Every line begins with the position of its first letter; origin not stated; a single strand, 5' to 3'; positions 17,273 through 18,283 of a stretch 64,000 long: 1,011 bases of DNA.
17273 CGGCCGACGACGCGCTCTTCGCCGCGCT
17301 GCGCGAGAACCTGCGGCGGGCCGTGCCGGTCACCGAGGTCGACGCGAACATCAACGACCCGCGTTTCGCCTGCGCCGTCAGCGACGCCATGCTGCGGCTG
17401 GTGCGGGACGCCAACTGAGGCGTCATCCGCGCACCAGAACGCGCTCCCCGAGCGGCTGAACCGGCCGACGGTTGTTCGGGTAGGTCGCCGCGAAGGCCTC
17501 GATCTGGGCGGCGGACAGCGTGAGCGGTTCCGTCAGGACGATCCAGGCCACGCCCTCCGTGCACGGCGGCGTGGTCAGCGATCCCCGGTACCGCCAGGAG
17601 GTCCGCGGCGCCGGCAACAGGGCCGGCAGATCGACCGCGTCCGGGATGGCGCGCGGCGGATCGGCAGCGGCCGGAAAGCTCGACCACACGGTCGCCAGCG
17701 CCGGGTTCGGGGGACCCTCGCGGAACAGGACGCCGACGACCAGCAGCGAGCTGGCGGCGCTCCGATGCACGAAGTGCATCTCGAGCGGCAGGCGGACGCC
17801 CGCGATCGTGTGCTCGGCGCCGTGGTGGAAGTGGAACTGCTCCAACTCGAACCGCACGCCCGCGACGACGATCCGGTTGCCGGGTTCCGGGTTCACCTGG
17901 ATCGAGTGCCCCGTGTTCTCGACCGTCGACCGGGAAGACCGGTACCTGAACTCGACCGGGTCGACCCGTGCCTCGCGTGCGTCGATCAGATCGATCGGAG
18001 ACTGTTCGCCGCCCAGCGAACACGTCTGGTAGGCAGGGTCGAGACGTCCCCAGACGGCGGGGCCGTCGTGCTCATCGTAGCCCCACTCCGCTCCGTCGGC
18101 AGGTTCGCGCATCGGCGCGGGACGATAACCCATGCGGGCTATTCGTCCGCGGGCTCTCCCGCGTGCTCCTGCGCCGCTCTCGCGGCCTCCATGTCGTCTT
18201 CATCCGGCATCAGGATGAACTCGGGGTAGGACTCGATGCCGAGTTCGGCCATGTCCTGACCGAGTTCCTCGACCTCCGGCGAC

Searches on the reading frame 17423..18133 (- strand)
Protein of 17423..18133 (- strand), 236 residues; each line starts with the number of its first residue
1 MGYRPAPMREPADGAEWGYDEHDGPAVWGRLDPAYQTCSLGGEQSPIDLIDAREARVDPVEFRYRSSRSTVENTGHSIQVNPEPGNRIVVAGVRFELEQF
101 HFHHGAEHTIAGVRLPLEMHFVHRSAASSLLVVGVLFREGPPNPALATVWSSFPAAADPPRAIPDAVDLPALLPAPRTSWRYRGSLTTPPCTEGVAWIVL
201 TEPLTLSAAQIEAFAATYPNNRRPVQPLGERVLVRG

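Call 57: search_protein_families(library=pfam, proteins=[window:17423-18133:-], max_evalue=0.00001)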
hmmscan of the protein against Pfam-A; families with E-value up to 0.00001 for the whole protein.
window:17423-18133:- (236 aa): 1 family
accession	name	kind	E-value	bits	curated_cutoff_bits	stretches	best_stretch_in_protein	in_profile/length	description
PF00194.26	Carb_anhydrase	-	3e-40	138.9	27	1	24-233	2-250/254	Eukaryotic-type carbonic anhydrase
